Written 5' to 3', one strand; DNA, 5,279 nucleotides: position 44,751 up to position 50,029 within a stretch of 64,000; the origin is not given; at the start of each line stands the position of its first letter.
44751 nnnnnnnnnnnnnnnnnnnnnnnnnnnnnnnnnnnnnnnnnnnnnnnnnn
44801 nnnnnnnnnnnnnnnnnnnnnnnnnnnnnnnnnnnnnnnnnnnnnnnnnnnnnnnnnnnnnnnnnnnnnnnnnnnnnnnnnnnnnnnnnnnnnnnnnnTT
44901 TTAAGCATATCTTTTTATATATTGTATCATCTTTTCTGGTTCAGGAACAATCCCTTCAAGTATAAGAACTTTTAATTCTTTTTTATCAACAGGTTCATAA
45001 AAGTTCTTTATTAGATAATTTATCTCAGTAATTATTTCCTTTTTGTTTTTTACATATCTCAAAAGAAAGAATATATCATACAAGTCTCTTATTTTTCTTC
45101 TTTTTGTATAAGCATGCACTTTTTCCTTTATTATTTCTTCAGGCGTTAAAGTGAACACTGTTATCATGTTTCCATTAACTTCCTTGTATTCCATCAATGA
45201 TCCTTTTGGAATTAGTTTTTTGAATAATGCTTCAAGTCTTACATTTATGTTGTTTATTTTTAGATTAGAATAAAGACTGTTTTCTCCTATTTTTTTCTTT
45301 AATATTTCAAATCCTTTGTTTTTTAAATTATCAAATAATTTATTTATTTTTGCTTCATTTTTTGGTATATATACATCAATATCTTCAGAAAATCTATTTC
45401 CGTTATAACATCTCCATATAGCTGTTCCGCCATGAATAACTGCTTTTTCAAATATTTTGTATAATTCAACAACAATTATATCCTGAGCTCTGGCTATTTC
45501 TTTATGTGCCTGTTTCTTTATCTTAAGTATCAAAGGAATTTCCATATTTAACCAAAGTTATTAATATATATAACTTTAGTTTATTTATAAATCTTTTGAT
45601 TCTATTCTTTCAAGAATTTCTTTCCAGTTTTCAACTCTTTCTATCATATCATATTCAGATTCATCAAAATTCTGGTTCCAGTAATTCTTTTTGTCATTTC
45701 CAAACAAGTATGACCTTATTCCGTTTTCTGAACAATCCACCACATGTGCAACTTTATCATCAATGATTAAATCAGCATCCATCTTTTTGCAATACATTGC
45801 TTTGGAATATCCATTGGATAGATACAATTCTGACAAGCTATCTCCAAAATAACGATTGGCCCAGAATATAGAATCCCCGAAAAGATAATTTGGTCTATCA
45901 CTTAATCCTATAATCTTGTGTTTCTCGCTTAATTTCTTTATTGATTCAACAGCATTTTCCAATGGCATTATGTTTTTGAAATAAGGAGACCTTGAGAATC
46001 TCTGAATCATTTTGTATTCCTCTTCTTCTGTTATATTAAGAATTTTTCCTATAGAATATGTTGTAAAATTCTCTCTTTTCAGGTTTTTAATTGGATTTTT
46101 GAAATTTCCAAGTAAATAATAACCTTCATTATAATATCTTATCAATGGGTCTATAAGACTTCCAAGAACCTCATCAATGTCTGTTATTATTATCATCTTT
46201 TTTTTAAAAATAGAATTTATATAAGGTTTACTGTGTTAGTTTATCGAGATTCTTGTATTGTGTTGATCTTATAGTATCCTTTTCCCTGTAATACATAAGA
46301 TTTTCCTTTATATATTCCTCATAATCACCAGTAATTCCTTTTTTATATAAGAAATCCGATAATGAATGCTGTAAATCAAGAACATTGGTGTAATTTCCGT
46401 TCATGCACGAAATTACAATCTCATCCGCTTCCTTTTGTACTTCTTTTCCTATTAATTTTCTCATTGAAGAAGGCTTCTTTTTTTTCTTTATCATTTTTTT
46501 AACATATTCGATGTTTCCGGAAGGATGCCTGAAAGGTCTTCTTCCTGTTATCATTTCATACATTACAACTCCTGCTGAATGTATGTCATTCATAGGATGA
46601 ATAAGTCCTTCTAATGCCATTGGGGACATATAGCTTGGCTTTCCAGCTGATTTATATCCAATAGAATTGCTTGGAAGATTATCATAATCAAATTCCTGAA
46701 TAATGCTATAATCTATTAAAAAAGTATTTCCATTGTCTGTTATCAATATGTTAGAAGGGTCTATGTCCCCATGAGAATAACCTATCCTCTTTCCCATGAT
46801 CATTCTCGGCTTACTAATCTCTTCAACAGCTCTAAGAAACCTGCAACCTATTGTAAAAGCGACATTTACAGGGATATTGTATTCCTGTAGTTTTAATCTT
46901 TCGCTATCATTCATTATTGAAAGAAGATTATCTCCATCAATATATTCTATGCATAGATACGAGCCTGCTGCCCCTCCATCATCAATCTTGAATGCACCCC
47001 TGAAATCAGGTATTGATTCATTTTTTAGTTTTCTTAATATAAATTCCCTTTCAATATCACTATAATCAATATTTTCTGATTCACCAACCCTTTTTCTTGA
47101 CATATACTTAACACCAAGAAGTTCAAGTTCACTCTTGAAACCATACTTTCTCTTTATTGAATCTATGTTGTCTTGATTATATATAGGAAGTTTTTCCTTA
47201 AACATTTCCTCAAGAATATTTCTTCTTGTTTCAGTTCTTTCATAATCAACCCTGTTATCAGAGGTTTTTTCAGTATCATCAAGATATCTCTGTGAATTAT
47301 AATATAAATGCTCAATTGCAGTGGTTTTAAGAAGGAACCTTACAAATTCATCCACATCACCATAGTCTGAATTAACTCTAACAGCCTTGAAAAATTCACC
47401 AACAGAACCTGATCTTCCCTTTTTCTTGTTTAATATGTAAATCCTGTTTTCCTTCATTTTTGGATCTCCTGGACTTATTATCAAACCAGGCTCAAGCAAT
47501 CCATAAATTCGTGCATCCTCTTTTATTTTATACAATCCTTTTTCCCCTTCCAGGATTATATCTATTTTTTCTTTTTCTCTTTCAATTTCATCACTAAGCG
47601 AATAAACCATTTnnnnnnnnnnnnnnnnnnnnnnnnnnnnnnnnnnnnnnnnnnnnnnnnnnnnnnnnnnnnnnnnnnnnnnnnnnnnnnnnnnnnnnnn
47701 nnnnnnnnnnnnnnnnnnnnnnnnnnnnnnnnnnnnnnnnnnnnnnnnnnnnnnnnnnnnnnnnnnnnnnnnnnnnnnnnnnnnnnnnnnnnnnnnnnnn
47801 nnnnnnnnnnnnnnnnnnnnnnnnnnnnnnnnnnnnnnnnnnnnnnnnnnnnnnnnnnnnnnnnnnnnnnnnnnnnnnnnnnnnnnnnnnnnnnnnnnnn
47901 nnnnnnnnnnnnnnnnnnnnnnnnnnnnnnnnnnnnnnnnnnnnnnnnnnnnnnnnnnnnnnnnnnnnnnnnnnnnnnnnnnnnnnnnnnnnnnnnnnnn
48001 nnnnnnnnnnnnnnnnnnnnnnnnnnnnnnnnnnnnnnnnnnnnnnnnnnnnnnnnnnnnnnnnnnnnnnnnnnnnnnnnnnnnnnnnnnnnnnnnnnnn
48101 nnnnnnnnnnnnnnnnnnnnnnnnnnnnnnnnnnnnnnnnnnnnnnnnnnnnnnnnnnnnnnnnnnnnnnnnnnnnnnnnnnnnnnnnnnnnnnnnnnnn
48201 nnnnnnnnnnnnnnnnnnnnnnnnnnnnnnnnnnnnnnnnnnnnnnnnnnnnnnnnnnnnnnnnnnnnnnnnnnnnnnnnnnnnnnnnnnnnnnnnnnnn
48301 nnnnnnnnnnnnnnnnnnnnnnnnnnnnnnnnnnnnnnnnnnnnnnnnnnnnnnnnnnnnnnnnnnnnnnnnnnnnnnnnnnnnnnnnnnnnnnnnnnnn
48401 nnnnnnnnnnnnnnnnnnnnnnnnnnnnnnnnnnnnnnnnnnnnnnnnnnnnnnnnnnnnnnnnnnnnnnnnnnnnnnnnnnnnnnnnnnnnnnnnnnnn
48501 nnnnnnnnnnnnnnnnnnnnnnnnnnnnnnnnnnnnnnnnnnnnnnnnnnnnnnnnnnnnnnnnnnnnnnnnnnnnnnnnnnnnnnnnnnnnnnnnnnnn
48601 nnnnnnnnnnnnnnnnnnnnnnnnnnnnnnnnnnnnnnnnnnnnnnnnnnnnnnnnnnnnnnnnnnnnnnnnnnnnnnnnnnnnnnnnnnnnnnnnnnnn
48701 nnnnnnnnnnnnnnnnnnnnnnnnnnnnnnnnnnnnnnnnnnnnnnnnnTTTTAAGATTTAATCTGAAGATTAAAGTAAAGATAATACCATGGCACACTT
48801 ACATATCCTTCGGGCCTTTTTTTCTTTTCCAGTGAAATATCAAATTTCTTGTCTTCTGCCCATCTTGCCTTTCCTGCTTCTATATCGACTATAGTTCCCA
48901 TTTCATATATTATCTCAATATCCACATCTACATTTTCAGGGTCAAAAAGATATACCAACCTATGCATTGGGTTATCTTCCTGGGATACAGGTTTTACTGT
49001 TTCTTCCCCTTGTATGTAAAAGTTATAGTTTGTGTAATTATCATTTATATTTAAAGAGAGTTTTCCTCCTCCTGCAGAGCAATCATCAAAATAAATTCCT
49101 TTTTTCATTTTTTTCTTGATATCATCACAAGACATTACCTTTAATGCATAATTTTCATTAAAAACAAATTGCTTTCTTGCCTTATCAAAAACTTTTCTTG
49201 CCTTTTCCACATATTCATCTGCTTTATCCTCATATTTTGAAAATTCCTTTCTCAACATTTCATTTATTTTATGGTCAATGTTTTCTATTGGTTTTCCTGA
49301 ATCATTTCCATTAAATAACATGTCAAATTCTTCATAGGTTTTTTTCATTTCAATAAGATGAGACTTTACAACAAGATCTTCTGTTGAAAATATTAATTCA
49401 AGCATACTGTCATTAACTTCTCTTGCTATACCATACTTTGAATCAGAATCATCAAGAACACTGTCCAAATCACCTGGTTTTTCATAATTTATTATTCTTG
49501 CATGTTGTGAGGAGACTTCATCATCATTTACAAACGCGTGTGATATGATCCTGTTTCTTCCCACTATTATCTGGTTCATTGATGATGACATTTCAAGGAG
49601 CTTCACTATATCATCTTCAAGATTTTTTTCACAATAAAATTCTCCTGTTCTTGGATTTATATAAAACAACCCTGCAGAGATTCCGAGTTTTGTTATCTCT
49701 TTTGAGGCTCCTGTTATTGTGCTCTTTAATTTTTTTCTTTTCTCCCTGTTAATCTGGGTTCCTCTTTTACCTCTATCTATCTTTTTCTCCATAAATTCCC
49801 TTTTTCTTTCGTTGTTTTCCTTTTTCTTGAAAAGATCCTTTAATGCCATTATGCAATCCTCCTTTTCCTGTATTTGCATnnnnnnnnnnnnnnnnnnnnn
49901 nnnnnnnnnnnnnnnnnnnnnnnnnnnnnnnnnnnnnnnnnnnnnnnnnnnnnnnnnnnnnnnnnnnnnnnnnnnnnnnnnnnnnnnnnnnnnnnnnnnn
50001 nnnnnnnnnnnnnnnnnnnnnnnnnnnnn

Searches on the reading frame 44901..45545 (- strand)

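Call 16: search_protein_families(library=pfam, proteins=[window:44901-45545:-], max_evalue=0.01)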
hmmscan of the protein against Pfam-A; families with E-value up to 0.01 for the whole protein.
window:44901-45545:- (214 aa): 3 families
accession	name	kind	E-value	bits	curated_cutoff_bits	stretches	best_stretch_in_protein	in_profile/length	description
PF08843.17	AbiEii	-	1.3e-17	65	22.5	1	32-171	12-178/238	Nucleotidyl transferase AbiEii toxin, Type IV TA system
PF09970.15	DUF2204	-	0.00072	19.7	20.3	1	34-167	18-150/181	Nucleotidyl transferase of unknown function (DUF2204)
PF19502.5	DUF6036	-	0.00079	19.7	23.6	1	34-154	21-114/164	Nucleotidyltransferase of unknown function (DUF6036)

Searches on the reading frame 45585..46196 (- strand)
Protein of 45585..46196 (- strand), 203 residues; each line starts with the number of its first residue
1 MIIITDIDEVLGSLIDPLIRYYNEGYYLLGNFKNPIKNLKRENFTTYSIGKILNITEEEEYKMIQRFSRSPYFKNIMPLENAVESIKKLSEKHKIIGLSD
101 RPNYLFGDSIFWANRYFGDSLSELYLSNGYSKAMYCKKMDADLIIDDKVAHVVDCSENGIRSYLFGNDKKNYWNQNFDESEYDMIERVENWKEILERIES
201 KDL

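Call 16: search_protein_families(library=pfam, proteins=[window:45585-46196:-], max_evalue=0.01)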
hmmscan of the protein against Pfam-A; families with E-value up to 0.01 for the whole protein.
window:45585-46196:- (203 aa): 1 family
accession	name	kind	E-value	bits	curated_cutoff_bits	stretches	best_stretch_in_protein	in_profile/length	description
PF06941.18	NT5C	-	1.9e-08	34.8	24.8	1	1-198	2-174/180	5' nucleotidase, deoxy (Pyrimidine), cytosolic type C protein (NT5C)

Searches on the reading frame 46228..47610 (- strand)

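Call 16: search_protein_families(library=pfam, proteins=[window:46228-47610:-], max_evalue=0.01)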
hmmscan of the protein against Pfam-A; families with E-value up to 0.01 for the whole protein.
window:46228-47610:- (460 aa): 3 families
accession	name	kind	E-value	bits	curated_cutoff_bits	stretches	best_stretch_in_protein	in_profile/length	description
PF00069.31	Pkinase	-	1.2e-15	58.1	31.7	1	165-406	27-247/263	Protein kinase domain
PF07714.23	PK_Tyr_Ser-Thr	-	3.3e-07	30.3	23.1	1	190-404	53-242/258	Protein tyrosine and serine/threonine kinase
PF19974.5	TCAD9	-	0.0032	17.1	40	1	275-303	296-323/429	Ternary complex associated domain 9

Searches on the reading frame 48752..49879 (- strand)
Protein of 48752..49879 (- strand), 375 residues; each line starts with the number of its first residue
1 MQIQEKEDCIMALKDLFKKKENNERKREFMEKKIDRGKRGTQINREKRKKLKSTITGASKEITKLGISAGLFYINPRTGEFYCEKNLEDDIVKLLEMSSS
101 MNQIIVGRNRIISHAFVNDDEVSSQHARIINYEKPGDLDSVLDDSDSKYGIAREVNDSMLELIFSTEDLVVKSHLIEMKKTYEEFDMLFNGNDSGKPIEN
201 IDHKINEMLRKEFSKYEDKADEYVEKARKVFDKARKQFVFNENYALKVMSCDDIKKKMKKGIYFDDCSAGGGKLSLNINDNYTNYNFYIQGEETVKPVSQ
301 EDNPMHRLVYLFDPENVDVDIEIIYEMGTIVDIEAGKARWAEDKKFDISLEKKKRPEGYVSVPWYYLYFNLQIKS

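Call 16: search_protein_families(library=pfam, proteins=[window:48752-49879:-], max_evalue=0.01)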
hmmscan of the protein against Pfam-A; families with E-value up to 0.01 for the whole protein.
window:48752-49879:- (375 aa): 2 families
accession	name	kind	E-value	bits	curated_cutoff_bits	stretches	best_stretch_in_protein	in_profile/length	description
PF01628.27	HrcA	-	0.00052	20.5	22.2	1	155-251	39-141/215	HrcA protein C terminal domain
PF00498.31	FHA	-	0.0076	17.1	20.7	0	105-151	2-44/67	FHA domain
